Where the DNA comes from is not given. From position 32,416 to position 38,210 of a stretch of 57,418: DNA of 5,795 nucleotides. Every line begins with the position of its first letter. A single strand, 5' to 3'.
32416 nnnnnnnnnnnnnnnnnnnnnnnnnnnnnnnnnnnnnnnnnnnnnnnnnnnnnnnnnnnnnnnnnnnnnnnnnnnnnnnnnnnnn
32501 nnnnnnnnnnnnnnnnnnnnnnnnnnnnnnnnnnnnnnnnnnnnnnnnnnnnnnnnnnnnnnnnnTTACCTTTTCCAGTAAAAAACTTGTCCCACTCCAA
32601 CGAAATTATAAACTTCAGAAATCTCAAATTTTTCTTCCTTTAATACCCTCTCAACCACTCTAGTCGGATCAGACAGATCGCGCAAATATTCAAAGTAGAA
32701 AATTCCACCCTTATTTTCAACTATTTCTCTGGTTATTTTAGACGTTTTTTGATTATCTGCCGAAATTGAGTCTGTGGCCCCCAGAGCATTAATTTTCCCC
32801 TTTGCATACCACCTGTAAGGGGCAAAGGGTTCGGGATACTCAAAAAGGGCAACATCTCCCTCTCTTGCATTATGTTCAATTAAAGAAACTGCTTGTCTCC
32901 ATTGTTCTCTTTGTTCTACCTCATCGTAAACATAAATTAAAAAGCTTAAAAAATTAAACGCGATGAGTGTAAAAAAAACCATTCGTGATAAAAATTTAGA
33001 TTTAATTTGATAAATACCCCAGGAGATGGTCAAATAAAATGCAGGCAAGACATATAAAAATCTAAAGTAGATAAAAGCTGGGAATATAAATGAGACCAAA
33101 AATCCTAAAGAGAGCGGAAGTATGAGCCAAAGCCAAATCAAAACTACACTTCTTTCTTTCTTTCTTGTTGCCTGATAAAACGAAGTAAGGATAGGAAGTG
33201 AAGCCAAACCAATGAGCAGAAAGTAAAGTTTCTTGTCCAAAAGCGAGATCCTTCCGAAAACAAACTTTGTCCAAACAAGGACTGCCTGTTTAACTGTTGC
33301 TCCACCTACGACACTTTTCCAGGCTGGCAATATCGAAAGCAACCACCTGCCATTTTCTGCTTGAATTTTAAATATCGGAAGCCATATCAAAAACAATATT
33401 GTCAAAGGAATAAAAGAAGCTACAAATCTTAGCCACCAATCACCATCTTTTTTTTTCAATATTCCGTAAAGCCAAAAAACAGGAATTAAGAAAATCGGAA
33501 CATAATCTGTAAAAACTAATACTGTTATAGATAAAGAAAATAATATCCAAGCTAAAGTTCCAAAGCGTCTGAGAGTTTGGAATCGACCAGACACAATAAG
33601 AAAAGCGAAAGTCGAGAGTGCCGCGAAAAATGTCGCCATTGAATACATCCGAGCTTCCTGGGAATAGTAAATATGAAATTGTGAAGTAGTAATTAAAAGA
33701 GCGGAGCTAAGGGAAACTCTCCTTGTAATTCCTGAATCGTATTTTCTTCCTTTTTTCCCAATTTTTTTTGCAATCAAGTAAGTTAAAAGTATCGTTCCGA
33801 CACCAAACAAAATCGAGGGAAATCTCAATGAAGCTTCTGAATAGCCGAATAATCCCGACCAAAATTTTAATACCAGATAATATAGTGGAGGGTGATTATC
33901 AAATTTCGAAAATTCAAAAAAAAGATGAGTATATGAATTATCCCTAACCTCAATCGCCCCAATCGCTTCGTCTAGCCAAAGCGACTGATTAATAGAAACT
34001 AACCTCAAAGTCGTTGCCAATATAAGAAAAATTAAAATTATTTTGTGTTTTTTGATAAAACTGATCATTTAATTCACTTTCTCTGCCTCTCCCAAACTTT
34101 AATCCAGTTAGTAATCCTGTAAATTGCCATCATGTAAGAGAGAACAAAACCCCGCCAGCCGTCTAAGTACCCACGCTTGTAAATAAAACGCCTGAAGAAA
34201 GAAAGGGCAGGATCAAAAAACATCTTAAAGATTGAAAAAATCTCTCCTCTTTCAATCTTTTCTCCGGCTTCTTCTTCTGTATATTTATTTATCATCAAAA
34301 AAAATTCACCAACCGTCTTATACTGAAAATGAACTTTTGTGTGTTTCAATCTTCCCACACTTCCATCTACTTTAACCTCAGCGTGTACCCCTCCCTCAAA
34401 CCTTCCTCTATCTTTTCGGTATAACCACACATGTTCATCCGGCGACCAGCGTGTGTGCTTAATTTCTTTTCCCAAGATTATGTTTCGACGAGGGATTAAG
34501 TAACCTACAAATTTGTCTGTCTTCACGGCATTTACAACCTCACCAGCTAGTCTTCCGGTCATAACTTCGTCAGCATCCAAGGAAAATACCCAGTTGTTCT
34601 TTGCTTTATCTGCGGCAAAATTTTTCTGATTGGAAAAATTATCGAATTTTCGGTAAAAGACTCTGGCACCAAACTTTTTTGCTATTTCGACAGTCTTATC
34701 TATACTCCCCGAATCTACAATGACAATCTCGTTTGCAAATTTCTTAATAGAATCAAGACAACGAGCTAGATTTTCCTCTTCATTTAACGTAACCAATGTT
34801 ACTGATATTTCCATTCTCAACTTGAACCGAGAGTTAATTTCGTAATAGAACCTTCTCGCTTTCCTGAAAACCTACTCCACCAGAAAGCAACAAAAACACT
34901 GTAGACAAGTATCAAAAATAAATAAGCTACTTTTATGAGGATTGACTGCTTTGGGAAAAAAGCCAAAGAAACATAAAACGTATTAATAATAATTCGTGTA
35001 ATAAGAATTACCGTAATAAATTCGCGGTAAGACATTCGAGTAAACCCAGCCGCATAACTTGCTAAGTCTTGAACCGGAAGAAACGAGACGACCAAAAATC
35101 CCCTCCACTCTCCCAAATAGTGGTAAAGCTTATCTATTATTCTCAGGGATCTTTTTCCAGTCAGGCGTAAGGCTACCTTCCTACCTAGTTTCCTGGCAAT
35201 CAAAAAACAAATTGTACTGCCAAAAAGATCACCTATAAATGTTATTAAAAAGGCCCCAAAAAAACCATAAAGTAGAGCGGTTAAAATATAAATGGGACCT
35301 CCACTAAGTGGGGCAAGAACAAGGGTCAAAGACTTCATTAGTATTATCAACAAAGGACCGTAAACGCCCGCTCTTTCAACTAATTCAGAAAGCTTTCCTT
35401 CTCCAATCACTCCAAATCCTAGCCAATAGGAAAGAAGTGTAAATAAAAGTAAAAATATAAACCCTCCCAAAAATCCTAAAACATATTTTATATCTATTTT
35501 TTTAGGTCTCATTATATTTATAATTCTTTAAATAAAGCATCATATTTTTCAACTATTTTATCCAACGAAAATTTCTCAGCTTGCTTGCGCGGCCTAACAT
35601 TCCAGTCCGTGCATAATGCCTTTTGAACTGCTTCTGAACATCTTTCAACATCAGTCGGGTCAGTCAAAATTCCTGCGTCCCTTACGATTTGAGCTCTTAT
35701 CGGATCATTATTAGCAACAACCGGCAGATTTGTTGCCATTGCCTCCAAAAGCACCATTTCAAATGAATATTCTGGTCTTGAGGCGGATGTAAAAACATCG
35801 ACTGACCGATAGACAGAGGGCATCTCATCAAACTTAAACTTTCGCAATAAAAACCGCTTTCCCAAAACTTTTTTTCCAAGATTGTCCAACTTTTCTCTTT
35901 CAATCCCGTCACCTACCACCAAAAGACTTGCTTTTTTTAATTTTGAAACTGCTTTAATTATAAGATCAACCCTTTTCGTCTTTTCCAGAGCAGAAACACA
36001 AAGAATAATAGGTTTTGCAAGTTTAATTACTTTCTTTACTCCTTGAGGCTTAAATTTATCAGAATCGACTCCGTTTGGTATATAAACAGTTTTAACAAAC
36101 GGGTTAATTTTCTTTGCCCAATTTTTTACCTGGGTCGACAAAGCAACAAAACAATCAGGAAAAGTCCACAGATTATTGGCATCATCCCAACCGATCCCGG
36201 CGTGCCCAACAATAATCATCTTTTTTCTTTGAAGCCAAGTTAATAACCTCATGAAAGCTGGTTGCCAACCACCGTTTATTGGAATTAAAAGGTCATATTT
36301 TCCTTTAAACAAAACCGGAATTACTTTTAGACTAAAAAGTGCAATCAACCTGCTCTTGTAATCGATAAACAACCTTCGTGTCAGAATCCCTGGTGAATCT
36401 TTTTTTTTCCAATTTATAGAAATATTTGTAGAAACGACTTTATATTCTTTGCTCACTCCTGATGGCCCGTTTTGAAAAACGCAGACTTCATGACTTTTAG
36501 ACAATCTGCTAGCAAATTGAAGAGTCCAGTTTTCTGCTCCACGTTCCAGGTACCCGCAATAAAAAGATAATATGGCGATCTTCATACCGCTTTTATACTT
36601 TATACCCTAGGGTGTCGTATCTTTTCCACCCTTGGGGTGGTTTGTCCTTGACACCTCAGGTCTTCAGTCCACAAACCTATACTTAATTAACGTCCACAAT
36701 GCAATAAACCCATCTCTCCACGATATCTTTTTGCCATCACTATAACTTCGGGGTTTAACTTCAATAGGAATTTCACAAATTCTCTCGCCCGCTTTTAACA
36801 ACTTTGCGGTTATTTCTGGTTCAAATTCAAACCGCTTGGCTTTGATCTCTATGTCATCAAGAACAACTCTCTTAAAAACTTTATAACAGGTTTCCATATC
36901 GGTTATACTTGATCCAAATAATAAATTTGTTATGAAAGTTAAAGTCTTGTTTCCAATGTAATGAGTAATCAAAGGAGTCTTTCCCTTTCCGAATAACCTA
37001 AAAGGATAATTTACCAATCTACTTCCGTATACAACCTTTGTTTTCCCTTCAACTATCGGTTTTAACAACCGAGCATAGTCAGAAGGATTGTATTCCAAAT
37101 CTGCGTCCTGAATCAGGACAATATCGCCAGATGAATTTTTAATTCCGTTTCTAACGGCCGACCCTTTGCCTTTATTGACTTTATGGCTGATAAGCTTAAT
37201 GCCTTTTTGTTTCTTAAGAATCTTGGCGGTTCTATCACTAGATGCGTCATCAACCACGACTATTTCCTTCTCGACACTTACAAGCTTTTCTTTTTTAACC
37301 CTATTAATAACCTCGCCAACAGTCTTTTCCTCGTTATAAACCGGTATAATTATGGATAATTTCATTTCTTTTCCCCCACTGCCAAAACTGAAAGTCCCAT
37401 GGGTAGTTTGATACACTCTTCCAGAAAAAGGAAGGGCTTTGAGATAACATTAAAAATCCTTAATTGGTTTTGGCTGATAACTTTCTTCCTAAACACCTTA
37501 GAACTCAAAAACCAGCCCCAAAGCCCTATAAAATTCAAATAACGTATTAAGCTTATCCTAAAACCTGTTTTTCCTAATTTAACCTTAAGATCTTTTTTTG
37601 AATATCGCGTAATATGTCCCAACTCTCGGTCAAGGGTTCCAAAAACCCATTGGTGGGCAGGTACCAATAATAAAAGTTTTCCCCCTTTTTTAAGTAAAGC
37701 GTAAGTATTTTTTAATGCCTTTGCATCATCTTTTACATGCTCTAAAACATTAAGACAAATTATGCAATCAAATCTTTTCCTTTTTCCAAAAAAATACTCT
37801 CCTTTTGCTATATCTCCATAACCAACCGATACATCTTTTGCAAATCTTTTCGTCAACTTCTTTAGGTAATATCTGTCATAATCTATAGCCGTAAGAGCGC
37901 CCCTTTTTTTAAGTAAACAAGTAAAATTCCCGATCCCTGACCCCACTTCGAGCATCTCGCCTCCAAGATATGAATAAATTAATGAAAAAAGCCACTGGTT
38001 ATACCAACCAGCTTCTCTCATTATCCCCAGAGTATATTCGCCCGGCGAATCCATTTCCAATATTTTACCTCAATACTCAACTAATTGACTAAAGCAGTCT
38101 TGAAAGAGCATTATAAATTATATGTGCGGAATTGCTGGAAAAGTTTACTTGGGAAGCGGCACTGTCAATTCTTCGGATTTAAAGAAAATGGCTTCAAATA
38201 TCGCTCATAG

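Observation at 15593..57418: ~42-kb unidirectional glycan-assembly island with both Wzx/Wzy-type and GT-C-type machinery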

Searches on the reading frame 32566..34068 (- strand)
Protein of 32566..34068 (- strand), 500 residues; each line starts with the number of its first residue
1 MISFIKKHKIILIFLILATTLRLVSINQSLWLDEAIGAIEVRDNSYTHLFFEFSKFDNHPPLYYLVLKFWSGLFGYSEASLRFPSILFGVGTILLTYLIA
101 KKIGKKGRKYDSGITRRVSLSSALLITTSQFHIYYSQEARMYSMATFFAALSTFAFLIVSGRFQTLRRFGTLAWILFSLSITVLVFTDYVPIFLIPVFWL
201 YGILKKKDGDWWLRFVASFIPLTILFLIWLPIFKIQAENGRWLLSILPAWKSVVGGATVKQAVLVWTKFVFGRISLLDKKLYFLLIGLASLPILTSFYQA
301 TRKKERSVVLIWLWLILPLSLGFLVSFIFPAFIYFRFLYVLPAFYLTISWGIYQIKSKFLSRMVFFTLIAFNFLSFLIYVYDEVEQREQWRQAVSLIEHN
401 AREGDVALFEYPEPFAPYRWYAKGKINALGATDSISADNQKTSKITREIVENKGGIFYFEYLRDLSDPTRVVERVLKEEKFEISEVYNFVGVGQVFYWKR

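Call 7: search_protein_families(library=pfam, proteins=[window:32566-34068:-], max_evalue=0.01)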
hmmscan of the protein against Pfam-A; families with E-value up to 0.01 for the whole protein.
window:32566-34068:- (500 aa): 2 families
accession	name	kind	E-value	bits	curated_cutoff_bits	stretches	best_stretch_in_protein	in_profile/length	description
PF11028.14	TMEM260-like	-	2.2e-05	24.7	24.2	1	61-199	21-167/179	Protein O-mannosyl-transferase TMEM260-like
PF13231.12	PMT_2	-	0.00011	22.9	26.1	1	58-229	1-154/160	Dolichyl-phosphate-mannose-protein mannosyltransferase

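Call 15: search_protein_families(library=ncbifam, proteins=[window:32566-34068:-], max_evalue=0.01)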
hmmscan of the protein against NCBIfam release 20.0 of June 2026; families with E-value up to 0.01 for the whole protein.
window:32566-34068:- (500 aa): 2 families
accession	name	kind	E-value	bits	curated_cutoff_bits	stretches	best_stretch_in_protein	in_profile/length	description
NF052499.1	MnslTaseMT1671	equivalog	1.5e-07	30.2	900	1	24-414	43-411/523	mannosyltransferase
NF011355.0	PRK14773.1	subfamily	0.0018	18.1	218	0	348-394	83-129/206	lipoprotein signal peptidase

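Call 66: search_solved_structures(query=window:32566-34068:-, max_evalue=1)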
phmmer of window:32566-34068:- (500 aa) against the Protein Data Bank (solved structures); distinct sequences matched with E-value up to 1: 0.

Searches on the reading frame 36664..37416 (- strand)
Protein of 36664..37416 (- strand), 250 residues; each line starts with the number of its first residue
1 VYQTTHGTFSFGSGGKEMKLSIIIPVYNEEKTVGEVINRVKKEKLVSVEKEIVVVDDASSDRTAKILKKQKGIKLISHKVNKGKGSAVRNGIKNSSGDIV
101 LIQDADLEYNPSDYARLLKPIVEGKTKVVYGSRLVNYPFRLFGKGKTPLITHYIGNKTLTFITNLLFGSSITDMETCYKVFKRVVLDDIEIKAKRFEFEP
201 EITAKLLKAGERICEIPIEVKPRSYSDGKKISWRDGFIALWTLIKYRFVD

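Call 7: search_protein_families(library=pfam, proteins=[window:36664-37416:-], max_evalue=0.01)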
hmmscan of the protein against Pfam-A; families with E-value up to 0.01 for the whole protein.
window:36664-37416:- (250 aa): 4 families
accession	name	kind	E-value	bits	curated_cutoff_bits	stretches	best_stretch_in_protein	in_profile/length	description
PF00535.33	Glycos_transf_2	-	4e-33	115.2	23.3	1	21-189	1-167/168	Glycosyl transferase family 2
PF10111.15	Glyco_tranf_2_2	-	1.1e-06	28.8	27.3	1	21-121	1-106/276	Glycosyltransferase like family 2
PF13641.12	Glyco_tranf_2_3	-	0.00023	21.7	27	1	20-106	3-96/230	Glycosyltransferase like family 2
PF13704.12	Glyco_tranf_2_4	-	0.00044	21.1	27.5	1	50-106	20-81/98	Glycosyl transferase family 2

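Call 38: search_solved_structures(query=window:36664-37416:-, max_evalue=0.001)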
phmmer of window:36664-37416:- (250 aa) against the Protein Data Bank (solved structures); distinct sequences matched with E-value up to 0.001: 30.
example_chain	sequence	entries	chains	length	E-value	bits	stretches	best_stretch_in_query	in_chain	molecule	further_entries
5mlz_A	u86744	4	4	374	4.4e-18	69.3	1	16-145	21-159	Dolichol monophosphate mannose synthase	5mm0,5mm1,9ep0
8vxh_A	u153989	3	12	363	7.9e-15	58.6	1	17-230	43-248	Undecaprenyl-phosphate 4-deoxy-4-formamido-L-arabinose transferase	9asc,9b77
9bhc_C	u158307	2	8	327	1.1e-14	58.1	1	18-230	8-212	Undecaprenyl-phosphate 4-deoxy-4-formamido-L-arabinose transferase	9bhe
9hwj_A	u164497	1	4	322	2e-13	54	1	19-229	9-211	Undecaprenyl-phosphate 4-deoxy-4-formamido-L-arabinose transferase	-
5tze_C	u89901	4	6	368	1.4e-11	48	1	18-110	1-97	Glycosyl transferase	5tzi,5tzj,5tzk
5tz8_A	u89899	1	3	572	2.7e-11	47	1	18-110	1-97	Glycosyl transferase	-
6p61_A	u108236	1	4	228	1.4e-10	44.8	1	19-120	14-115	Glycosyltransferase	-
6h1j_A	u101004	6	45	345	1.5e-09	41.3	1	13-198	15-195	Probable ss-1,3-N-acetylglucosaminyltransferase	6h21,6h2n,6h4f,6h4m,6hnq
5ekp_C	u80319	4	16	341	2.1e-08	37.6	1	16-133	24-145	Uncharacterized glycosyltransferase sll0501 | Glycosyltransferase sll0501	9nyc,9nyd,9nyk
5eke_A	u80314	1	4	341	2.1e-08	37.6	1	16-133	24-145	Uncharacterized glycosyltransferase sll0501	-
9nye_A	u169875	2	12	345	2.1e-08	37.6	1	16-133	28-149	Glycosyltransferase sll0501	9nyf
9omh_A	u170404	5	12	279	2.1e-08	37.6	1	15-139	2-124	Glycosyltransferase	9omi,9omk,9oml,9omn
9omm_A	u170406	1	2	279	2.1e-08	37.6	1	15-139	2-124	Glycosyltransferase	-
2z87_A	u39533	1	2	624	2.2e-08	37.5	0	20-112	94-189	Chondroitin synthase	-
2z86_A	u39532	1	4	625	2.2e-08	37.5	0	20-112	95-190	Chondroitin synthase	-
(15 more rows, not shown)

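Call 77: search_protein_families(library=ncbifam, proteins=[window:36664-37416:-], max_evalue=0.00001)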
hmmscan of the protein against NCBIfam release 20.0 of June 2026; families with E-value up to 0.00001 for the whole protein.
window:36664-37416:- (250 aa): 20 families
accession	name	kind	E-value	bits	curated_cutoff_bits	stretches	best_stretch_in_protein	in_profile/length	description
TIGR04182.1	glyco_TIGR04182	equivalog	2.7e-35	122.2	325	1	20-245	2-216/293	S-layer glycoprotein N-glycosyltransferase AglJ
NF058614.1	PPMAGASynPpgS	equivalog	1e-21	77.4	370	1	22-233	4-209/226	polyprenyl-phospho-N-acetylgalactosaminyl synthase PpgS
NF007986.1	PRK10714.1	equivalog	2.4e-19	69.5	529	1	19-229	7-209/316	undecaprenyl-phosphate 4-deoxy-4-formamido-L-arabinose transferase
NF041391.1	DPhHxTase_Halo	equivalog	2.5e-18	65.8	375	1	26-223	3-186/213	dolichyl-phosphate hexose transferase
NF047588.1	GlcsyltransPgfSStrep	equivalog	1.7e-16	60.3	500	1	18-133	1-121/308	glycosyltransferase PgfS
NF010496.0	PRK13915.1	equivalog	5e-16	58.6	262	1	16-124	29-145/307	glucosyl-3-phosphoglycerate synthase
TIGR03937.1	PgaC_IcaA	equivalog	6.5e-16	58.3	422.3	1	18-109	45-138/407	poly-beta-1,6-N-acetyl-D-glucosamine synthase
TIGR04283.1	glyco_like_mftF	equivalog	2.9e-15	56.5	182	1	20-126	1-101/221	TIGR04283 family arsenosugar biosynthesis glycosyltransferase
NF041875.1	EPS_EpsD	equivalog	1.9e-14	53.8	370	1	20-132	1-115/325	exopolysaccharide biosynthesis glycosyltransferase EpsD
NF007482.0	PRK10073.1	equivalog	2.2e-13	50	423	1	17-120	5-109/334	glycosyltransferase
NF047683.1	TeichurnBiosyTuaG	equivalog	1.3e-10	41.4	400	1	18-119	6-109/252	teichuronic acid biosynthesis protein TuaG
TIGR03965.1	mycofact_glyco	equivalog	1.4e-10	40.7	280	1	18-124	74-182/467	mycofactocin biosynthesis glycosyltransferase MftF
TIGR03111.1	glyc2_xrt_Gpos1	hypoth_equivalog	1.9e-08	33.5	363.95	1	18-107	49-142/439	TIGR03111 family XrtG-associated glycosyltransferase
NF038302.1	EPS_HpsE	equivalog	3.8e-08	32.6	300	1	18-106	1-96/307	hormogonium polysaccharide biosynthesis glycosyltransferase HpsE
NF053739.1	GlytfEpsEBac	equivalog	4.5e-08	32.4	450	1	19-106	2-92/265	glycosyltransferase EpsE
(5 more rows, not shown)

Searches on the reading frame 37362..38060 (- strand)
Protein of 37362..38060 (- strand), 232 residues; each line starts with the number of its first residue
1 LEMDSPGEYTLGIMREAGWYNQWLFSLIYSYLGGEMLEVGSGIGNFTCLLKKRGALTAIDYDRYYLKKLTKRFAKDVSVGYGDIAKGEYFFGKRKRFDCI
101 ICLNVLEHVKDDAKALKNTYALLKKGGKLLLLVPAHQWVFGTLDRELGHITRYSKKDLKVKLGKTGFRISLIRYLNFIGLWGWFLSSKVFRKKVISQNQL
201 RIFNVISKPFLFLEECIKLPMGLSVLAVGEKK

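Call 7: search_protein_families(library=pfam, proteins=[window:37362-38060:-], max_evalue=0.01)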
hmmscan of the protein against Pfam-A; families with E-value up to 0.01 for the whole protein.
window:37362-38060:- (232 aa): 9 families
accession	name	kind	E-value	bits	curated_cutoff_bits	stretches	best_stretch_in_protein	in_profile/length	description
PF13489.12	Methyltransf_23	-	4.5e-17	62.7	27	1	33-169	23-161/164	Methyltransferase domain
PF08241.18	Methyltransf_11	-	8.3e-14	52.4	21.2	1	37-130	1-94/95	Methyltransferase domain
PF08242.18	Methyltransf_12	-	3e-13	50.8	30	1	37-129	1-98/98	Methyltransferase domain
PF13649.12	Methyltransf_25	-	1.3e-11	45.5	27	1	37-127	2-97/97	Methyltransferase domain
PF13847.12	Methyltransf_31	-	6.9e-09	36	27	1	34-136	5-115/145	Methyltransferase domain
PF01209.24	Ubie_methyltran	-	0.00066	19.5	20.1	1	33-133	48-153/233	ubiE/COQ5 methyltransferase family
PF05401.17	NodS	-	0.0012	19.1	24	1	34-131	45-144/201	Nodulation protein S (NodS)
PF05175.20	MTS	-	0.0044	17.1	23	1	27-155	26-162/170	Methyltransferase small domain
PF07021.18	MetW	-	0.0092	16.1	21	0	33-121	14-100/193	Methionine biosynthesis protein MetW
